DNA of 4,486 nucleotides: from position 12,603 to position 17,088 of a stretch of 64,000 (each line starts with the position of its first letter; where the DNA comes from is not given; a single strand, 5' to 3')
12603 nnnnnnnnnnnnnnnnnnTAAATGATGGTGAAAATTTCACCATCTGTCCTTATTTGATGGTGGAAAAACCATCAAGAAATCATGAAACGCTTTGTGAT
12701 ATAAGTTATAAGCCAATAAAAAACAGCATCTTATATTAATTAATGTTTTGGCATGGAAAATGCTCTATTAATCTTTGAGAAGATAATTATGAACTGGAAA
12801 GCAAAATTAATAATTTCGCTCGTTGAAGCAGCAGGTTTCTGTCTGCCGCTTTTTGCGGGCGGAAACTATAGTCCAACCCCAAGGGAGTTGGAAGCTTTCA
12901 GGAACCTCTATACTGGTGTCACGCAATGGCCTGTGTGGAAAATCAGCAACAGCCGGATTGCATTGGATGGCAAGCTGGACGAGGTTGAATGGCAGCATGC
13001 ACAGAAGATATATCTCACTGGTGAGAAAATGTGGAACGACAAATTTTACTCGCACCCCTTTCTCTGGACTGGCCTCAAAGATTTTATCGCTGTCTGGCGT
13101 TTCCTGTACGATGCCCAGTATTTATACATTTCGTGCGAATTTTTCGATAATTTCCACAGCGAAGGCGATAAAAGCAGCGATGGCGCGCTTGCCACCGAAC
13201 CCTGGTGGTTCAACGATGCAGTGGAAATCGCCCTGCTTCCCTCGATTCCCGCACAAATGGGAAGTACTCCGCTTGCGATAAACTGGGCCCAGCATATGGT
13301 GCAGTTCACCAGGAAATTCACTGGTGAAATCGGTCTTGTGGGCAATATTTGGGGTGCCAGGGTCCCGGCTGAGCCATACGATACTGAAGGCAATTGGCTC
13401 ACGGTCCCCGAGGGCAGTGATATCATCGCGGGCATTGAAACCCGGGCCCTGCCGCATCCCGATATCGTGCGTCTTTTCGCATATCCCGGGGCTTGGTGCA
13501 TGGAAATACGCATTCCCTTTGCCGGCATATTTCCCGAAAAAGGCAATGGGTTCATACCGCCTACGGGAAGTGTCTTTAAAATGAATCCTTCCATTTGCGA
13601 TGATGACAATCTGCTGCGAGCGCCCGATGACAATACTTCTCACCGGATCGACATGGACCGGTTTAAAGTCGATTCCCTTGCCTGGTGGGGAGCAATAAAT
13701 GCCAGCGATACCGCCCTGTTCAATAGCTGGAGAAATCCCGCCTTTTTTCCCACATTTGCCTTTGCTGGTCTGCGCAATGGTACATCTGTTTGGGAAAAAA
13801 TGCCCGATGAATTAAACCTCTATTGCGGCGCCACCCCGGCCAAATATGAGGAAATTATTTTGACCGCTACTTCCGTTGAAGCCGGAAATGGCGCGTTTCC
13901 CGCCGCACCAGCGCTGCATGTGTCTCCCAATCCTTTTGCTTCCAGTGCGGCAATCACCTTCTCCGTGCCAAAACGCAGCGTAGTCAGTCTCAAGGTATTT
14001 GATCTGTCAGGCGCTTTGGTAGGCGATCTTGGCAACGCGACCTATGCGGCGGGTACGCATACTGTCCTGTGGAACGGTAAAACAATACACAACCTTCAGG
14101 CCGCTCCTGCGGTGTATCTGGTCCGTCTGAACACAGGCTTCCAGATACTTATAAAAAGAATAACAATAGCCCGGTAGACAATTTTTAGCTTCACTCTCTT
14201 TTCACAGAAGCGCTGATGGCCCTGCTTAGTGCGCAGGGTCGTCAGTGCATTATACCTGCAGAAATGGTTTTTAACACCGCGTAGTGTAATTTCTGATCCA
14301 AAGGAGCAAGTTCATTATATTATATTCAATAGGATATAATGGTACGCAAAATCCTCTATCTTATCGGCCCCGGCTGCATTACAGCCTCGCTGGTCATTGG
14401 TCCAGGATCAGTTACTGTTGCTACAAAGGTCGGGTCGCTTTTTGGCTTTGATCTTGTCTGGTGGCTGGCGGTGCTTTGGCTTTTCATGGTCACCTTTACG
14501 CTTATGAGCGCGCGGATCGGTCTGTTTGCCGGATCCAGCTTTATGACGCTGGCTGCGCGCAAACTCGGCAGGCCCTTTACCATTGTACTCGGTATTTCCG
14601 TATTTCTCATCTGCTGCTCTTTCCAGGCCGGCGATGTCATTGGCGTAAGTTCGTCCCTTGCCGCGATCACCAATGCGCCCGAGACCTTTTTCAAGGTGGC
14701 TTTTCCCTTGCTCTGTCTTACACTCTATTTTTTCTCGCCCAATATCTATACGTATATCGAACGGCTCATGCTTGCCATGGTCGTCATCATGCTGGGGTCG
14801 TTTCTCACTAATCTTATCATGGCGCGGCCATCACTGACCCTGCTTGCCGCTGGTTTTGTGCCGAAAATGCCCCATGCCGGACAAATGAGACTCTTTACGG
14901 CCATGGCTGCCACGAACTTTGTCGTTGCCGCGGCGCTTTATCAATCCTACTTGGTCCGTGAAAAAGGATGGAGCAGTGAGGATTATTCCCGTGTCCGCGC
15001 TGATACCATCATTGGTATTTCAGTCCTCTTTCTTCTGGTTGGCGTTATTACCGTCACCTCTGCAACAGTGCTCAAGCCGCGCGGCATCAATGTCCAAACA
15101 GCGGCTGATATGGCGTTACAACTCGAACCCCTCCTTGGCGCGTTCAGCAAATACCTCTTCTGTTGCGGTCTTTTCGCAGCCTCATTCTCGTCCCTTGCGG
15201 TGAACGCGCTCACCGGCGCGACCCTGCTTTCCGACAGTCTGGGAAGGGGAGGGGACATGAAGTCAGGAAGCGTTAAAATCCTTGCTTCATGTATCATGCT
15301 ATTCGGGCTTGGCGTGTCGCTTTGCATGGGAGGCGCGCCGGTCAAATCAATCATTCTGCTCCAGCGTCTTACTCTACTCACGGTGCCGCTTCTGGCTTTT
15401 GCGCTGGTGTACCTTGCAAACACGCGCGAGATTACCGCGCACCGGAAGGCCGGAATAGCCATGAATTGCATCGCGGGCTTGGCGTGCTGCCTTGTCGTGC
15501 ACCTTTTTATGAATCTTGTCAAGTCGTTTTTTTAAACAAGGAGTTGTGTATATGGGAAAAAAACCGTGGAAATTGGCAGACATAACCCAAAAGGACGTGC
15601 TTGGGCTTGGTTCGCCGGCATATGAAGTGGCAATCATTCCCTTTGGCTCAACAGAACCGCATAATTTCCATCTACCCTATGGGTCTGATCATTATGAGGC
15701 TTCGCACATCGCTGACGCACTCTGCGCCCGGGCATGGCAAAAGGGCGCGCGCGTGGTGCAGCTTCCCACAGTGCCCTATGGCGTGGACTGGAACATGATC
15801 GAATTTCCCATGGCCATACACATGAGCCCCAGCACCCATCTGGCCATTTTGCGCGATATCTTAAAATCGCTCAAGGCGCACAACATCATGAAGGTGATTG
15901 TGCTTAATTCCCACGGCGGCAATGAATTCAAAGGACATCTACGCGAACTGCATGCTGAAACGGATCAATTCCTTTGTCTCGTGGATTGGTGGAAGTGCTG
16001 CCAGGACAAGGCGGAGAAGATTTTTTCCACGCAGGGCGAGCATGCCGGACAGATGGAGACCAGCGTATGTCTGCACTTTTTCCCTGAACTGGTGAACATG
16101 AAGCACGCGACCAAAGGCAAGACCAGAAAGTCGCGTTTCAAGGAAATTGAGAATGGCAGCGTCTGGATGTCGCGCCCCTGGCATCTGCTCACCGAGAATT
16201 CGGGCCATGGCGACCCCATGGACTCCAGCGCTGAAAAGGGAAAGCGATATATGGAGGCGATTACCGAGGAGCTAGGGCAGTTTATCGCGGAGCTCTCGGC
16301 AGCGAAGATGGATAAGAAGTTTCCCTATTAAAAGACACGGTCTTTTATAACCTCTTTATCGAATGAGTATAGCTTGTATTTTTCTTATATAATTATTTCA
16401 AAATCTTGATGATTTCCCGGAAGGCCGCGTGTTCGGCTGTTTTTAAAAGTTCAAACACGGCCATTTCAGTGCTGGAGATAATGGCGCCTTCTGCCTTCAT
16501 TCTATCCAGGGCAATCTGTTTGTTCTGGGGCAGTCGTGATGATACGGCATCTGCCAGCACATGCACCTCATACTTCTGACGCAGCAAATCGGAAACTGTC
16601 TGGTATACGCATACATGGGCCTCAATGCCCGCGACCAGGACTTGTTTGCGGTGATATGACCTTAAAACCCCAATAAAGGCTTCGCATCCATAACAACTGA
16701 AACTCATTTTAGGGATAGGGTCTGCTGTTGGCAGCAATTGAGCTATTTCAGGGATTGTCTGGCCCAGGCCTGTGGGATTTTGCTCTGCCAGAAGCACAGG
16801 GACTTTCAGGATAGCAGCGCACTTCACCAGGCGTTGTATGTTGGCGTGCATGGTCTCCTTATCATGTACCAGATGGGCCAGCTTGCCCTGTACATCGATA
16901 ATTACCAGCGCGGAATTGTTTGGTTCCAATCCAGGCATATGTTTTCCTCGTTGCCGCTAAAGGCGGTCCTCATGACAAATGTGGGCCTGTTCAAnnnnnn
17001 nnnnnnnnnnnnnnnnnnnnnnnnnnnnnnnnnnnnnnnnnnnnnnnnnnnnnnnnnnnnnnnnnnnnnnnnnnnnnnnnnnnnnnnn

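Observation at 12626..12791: Near-consensus sigma-54 (-24/-12) promoter with two upstream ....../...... palindromes, directly downstream of the FHA-GAF-sigma-54 activator operon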

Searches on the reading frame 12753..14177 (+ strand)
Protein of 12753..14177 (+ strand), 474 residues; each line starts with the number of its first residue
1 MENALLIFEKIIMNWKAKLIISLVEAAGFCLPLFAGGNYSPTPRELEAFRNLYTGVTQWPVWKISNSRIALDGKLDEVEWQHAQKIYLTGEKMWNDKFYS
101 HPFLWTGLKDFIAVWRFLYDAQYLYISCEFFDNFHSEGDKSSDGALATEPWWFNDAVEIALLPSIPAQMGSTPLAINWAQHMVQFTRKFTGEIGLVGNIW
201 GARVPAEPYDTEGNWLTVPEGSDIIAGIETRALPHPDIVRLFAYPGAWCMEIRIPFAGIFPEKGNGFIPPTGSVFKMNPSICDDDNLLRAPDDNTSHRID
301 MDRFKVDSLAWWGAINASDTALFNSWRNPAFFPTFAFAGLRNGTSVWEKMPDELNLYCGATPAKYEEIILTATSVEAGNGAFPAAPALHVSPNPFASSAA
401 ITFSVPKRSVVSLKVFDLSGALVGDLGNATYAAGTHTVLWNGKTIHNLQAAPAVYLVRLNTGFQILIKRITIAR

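Call 3: search_protein_families(library=pfam, proteins=[window:12753-14177:+], max_evalue=0.01)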
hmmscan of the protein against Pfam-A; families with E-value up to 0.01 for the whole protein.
window:12753-14177:+ (474 aa): 2 families
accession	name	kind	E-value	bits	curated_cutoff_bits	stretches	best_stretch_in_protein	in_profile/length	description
PF06452.16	CBM9_1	-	0.00011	22.6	23.4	1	72-161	2-72/185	Carbohydrate family 9 binding domain-like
PF18962.6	Por_Secre_tail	-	0.0053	17.5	27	1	391-472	2-75/75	Secretion system C-terminal sorting domain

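Call 9: find_related_loci(query=window:12789-14177:+, collection=genome_contigs, flank=6000)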
Query window:12789-14177:+ (462 aa) in genome_contigs; peptide patterns used: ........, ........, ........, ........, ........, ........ (x = any residue, [..] = any of these).
13 stretches matched a pattern, but none encodes a relative of the query by tblastn (E <= 1e-3).

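Call 11: find_homologous_proteins(query=window:12789-14177:+)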
Query window:12789-14177:+ (462 aa): 9 proteins with E <= 0.001 among 8000 candidates.
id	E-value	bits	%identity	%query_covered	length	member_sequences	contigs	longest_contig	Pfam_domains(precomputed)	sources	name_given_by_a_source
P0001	0.0e+0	1077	99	100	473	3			-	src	-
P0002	5.1e-75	271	36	99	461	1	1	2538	PF06452.17,PF13860.13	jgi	jgi:hypothetical protein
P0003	2.3e-68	249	36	94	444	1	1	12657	PF06452.17,PF13860.13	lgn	-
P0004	2.9e-7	47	37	21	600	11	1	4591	PF00149.34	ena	-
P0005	1.5e-5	42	40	19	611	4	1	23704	PF18962.8,PF13860.13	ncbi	-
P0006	6.3e-5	40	35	21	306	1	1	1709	PF13860.13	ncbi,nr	ncbi:MAG: FlgD immunoglobulin-like domain containing protein, partial [Candidatus Eisenbacteria bact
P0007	1.9e-4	38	40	19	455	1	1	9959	PF12768.14,PF17164.11,PF18962.8,PF19565.5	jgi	-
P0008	4.6e-4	37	33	18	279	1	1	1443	PF13860.13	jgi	jgi:hypothetical protein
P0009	4.8e-4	37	33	24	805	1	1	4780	PF17164.11,PF13860.13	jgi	jgi:uncharacterized delta-60 repeat protein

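Call 12: find_encoding_contigs(protein=P0003, flank=10000)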
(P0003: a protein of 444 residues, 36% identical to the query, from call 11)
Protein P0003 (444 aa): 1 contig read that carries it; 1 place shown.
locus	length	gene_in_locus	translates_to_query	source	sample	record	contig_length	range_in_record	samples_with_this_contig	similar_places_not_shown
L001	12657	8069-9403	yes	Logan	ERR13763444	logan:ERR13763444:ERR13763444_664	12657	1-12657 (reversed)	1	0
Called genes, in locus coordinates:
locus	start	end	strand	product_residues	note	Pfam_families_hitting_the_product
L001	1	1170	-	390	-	?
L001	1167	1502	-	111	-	PF01740:STAS, PF13466:STAS_2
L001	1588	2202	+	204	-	-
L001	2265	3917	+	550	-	PF00069:Pkinase, PF03109:ABC1 (faint), PF07714:PK_Tyr_Ser-Thr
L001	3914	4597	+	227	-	-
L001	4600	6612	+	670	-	PF16697:Yop-YscD_cpl, PF00498:FHA, PF01590:GAF, PF13185:GAF_2, PF13492:GAF_3, PF00158:Sigma54_activat, PF14532:Sigma54_activ_2, PF25601:AAA_lid_14, +3 more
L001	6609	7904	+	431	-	PF13620:CarboxypepD_reg, PF13715:CarbopepD_reg_2 (weak), PF03781:FGE-sulfatase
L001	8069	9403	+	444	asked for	PF06452:CBM9_1 (weak), PF13860:FlgD_ig (weak)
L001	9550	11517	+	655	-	PF02824:TGS, PF07973:tRNA_SAD, PF00587:tRNA-synt_2b, PF03129:HGTP_anticodon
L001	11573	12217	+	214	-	PF05198:IF3_N, PF00707:IF3_C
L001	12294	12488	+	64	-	PF01632:Ribosomal_L35p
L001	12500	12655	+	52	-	?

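Call 13: find_encoding_contigs(protein=P0002, flank=10000)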
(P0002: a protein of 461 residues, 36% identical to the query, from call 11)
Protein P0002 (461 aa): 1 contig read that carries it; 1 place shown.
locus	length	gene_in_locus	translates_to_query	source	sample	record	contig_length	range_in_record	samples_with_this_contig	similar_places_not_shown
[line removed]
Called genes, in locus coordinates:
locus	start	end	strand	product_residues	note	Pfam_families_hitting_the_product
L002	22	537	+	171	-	PF18962:Por_Secre_tail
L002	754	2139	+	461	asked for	PF06452:CBM9_1 (faint), PF13860:FlgD_ig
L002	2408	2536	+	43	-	?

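Call 14: find_encoding_contigs(protein=P0001, flank=10000)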
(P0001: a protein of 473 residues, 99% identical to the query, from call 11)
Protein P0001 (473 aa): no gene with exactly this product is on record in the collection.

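Call 52: find_homologous_proteins(query=A2, max_evalue=1e-10)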
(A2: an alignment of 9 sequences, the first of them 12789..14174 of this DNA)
Query A2 (9 sequences) (462 aa, profile of the alignment): 6 proteins with E <= 1e-10 among 8000 candidates.
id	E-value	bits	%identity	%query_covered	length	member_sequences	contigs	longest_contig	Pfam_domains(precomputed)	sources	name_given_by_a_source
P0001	7.3e-167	573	99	100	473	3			-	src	-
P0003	7.6e-166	570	36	94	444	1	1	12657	PF06452.17,PF13860.13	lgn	-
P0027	6.3e-153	527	31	81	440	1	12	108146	-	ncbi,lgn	-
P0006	2.7e-13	67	35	21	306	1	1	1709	PF13860.13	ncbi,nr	ncbi:MAG: FlgD immunoglobulin-like domain containing protein, partial [Candidatus Eisenbacteria bact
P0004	1.3e-11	62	37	21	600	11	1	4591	PF00149.34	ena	-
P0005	7.9e-11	59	40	19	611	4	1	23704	PF18962.8,PF13860.13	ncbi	-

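Call 60: search_protein_families(library=pfam, alignment_id=A2, max_evalue=0.01)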
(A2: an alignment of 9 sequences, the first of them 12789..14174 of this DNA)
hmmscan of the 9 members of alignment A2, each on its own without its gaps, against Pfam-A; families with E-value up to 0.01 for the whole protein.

A. member 1, window:12789-14174:+ (462 aa): 2 families
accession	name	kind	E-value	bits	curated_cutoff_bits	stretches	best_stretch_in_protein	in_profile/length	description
PF06452.16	CBM9_1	-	9.7e-05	22.8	23.4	1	60-149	2-72/185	Carbohydrate family 9 binding domain-like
PF18962.6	Por_Secre_tail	-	0.0051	17.5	27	1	379-460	2-75/75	Secretion system C-terminal sorting domain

B. families by the number of members that match (of 9 scanned): 4 families
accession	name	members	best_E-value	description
PF06452.16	CBM9_1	7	1.1e-07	Carbohydrate family 9 binding domain-like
PF13860.13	FlgD_ig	4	8.6e-09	FlgD Ig-like domain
PF18962.6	Por_Secre_tail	3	0.00026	Secretion system C-terminal sorting domain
PF13585.12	CHU_C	1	0.0027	CHU_C Type IX secretion signal domain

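Call 71: predict_structure(alignment_id=A3)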
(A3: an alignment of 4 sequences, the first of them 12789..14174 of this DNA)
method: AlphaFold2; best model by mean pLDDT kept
length: 462 residues; sequences in the alignment: 4
mean_pLDDT: 49.0   pTM: 0.46
mean pLDDT of the five models: 49.0, 42.2, 39.3, 37.3, 34.0
residues with pLDDT >= 90: 5; 70-90: 93; 50-70: 93; < 50: 271
segments of 3 or more residues with pLDDT < 50: 4-6, 12-47, 77-98, 121-142, 151-170, 178-205, 225-234, 245-264, 271-372, 381-384
pLDDT, mean of each block of 10 residues (from residue 1): 48 43 35 38 43 64 67 51 33 40 69 70 40 39 53 31 32 51 42 34 47 64 46 56 48 28 50 34 28 26 25 27 33 31 36 31 27 61 61 81 87 85 78 80 85 78 53
secondary structure, 60 per line:
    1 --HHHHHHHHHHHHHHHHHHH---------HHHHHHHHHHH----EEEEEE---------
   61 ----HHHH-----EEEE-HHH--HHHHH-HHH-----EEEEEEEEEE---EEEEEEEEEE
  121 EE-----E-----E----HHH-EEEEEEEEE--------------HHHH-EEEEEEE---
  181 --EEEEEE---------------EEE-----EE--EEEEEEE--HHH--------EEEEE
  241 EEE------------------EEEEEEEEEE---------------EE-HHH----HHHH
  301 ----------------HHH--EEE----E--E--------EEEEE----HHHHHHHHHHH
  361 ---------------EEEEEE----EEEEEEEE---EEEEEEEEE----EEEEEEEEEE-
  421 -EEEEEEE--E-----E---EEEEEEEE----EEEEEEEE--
elements in order: H3-21 H31-41 E46-51 H65-68 E74-77 H84-88 E98-107 E111-122 E143-151 H166-169 E171-177 E183-188 E204-206 E216-222 E236-243 E262-271 H297-300 E322-324 E341-345 H350-360 E376-381 E386-393 E397-405 E410-419 E422-428 E441-448 E453-460

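Call 76: search_protein_representatives(alignment_id=A3)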
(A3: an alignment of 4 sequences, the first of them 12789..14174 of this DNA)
Query: 4 sequences, 464 profile positions. Proteins with E-value up to 0.001 (for the whole library): 165831; up to 1e-10: 6369; up to 1e-30: 54. The best 150 are listed.
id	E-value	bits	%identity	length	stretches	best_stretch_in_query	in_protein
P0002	1.8e-222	755.2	-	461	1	2-464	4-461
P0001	4.9e-208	707.6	-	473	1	1-462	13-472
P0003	7.7e-203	690.5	-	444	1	1-464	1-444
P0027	2.9e-190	649.1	-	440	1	1-464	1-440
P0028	3.4e-125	434.5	-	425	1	23-464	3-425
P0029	1.6e-117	409.3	-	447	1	4-464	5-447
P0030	2.0e-108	379.3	-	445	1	12-464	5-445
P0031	2.5e-108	378.9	-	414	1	33-464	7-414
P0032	3.2e-107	375.2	-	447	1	2-464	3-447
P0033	1.8e-106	372.8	-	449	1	16-464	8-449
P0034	8.8e-105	367.2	-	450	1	12-463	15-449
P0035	4.7e-102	358.2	-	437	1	5-464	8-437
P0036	4.9e-101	354.9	-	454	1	5-464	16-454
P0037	6.8e-100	351.1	-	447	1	8-462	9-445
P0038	1.1e-97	343.8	-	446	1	9-464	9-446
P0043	6.8e-85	301.6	-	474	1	4-464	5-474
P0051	1.7e-47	178.4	-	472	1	13-463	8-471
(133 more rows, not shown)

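Call 77: find_encoding_contigs(protein=P0028, flank=6000, max_places=2)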
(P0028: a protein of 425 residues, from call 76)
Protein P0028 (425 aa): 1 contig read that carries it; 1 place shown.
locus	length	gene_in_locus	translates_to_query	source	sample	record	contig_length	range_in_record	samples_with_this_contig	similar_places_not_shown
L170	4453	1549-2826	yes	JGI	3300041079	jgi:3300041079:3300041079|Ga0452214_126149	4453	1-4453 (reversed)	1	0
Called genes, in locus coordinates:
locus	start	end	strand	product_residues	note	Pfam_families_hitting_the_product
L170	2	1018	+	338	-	?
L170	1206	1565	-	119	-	-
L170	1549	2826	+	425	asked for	-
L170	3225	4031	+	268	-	PF02824:TGS, PF07973:tRNA_SAD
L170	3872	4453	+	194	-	?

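Call 78: find_encoding_contigs(protein=P0051, flank=6000, max_places=2)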
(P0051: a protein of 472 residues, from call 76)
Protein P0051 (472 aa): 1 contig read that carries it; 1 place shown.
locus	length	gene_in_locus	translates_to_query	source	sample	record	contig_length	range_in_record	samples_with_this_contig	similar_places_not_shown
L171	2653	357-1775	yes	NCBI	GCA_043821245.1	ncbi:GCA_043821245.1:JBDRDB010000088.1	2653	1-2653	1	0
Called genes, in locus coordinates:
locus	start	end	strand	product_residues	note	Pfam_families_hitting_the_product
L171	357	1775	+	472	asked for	PF06452:CBM9_1 (faint), PF13860:FlgD_ig (weak), PF18962:Por_Secre_tail (weak)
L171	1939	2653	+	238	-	PF00389:2-Hacid_dh, PF02826:2-Hacid_dh_C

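Call 79: find_encoding_contigs(protein=P0043, flank=6000, max_places=2)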
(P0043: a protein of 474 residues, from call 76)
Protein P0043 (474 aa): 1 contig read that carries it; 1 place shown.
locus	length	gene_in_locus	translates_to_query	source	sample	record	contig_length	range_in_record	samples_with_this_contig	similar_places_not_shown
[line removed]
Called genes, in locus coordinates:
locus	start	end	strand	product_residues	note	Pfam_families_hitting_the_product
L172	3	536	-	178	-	?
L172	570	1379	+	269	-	PF13860:FlgD_ig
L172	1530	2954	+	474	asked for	PF13860:FlgD_ig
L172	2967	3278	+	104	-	?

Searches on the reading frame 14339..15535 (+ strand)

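Call 3: search_protein_families(library=pfam, proteins=[window:14339-15535:+], max_evalue=0.01)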
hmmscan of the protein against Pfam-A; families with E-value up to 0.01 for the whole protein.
window:14339-15535:+ (398 aa): 1 family
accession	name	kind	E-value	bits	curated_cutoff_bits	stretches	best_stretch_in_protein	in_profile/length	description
PF01566.24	Nramp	-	1.1e-58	199.5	29.8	1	28-365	4-349/357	Natural resistance-associated macrophage protein-like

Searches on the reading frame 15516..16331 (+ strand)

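Call 3: search_protein_families(library=pfam, proteins=[window:15516-16331:+], max_evalue=0.01)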
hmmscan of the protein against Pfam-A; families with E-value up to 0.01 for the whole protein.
window:15516-16331:+ (271 aa): 1 family
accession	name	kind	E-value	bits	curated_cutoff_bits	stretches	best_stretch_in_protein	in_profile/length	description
PF02633.19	Creatininase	-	3.3e-55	187.5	31.3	1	23-257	3-238/238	Creatinine amidohydrolase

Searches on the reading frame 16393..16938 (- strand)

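Call 40: search_protein_families(library=pfam, proteins=[window:16393-16938:-], max_evalue=0.0001)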
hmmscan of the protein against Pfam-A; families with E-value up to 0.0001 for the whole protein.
window:16393-16938:- (181 aa): 1 family
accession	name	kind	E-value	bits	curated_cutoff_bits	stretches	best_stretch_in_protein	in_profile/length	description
PF00857.26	Isochorismatase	-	1.1e-29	104.2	27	1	9-158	1-174/175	Isochorismatase domain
